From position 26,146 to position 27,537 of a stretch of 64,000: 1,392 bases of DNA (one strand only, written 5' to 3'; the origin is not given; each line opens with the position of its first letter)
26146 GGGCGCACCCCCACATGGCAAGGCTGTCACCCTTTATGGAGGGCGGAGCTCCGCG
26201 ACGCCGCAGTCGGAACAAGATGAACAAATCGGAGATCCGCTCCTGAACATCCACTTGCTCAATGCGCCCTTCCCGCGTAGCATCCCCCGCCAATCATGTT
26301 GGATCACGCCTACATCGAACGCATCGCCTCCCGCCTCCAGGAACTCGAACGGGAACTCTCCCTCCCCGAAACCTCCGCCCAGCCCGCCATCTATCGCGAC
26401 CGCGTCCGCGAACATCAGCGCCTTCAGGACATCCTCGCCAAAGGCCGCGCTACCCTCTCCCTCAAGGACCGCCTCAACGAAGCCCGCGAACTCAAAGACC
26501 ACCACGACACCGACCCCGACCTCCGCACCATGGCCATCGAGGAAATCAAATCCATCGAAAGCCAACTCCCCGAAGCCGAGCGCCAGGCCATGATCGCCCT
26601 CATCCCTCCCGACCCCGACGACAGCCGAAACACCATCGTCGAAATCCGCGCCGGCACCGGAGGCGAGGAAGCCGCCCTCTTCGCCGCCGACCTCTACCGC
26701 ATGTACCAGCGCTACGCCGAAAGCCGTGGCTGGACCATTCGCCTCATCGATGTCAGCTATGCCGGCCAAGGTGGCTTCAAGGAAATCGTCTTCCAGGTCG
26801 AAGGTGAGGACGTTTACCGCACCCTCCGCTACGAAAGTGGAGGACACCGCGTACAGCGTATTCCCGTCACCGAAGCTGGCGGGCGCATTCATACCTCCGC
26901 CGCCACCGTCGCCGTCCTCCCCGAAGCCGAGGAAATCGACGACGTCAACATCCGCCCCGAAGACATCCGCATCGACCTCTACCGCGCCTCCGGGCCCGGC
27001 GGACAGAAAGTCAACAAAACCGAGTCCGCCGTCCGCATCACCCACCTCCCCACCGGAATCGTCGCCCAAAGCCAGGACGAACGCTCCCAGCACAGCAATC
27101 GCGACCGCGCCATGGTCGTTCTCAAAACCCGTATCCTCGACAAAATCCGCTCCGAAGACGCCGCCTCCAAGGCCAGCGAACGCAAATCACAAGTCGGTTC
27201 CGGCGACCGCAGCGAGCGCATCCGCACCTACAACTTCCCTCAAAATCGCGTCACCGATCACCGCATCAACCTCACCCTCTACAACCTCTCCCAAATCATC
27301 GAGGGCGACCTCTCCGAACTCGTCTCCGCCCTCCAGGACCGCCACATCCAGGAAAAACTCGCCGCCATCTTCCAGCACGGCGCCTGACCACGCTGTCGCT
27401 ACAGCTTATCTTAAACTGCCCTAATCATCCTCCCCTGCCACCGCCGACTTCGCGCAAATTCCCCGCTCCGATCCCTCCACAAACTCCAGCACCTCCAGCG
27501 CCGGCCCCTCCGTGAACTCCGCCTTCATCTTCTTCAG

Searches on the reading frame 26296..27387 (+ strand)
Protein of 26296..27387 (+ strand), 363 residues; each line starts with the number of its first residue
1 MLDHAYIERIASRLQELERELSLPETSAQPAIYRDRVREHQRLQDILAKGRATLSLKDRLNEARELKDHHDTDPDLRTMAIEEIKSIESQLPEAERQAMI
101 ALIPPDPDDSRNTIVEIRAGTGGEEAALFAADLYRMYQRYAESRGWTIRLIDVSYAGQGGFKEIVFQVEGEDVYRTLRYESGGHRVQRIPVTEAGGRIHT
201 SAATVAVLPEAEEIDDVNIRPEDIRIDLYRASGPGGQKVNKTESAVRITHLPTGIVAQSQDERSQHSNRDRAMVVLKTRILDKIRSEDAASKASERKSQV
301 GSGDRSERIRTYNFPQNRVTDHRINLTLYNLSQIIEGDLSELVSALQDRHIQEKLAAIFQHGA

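Call 29: search_protein_families(library=pfam, proteins=[window:26296-27387:+], max_evalue=0.00001)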
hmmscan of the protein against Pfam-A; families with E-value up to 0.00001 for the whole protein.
window:26296-27387:+ (363 aa): 2 families
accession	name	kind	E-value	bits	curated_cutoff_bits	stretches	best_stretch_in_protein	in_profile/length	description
PF03462.23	PCRF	-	1.5e-65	221.1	24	1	11-205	2-194/194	PCRF domain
PF00472.26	RF-1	-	3.9e-42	143.3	35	1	213-323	2-116/116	RF-1 domain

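Call 88: find_homologous_proteins(query=window:26296-27384:+, max_evalue=1e-50)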
Query window:26296-27384:+ (363 aa): 8000 proteins with E <= 1e-50 among 8000 candidates; the best 120 are listed.
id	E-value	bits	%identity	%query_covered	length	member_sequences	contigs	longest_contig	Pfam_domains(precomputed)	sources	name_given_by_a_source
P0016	1.7e-230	782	100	100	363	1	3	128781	PF03462.24,PF00472.27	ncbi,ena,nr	ncbi:MAG TPA: peptide chain release factor 1 [Kiritimatiellia bacterium]|nr:peptide chain release fa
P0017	5.6e-158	544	69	99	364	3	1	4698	PF03462.24,PF00472.27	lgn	-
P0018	1.5e-155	536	69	98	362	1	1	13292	PF03462.24,PF00472.27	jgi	jgi:peptide chain release factor 1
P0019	8.7e-155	533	67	98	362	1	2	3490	PF03462.24,PF00472.27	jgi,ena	-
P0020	1.9e-151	522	68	98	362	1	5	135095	PF03462.24,PF00472.27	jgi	-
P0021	6.1e-151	520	67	98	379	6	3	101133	PF03462.24,PF00472.27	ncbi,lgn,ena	-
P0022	8.1e-151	520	66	98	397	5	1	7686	PF03462.24,PF00472.27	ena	-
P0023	1.2e-150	519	67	98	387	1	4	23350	PF03462.24,PF00472.27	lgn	-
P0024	1.4e-150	519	67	98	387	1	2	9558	PF03462.24,PF00472.27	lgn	-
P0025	4.9e-150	517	67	98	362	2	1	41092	PF03462.24,PF00472.27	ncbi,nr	ncbi:MAG TPA: peptide chain release factor 1 [Kiritimatiellia bacterium]|nr:peptide chain release fa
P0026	1.4e-149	516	67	98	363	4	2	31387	PF03462.24,PF00472.27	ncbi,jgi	ncbi:MAG: peptide chain release factor 1 [Kiritimatiellia bacterium]|jgi:peptide chain release facto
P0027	1.7e-149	516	66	98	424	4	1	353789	PF03462.24,PF00472.27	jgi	-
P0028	1.9e-149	515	67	98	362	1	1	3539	PF03462.24,PF00472.27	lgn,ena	-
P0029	2.2e-149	515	67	98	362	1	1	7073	PF03462.24,PF00472.27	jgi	jgi:peptide chain release factor 1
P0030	2.9e-149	515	66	98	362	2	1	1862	PF03462.24,PF00472.27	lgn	-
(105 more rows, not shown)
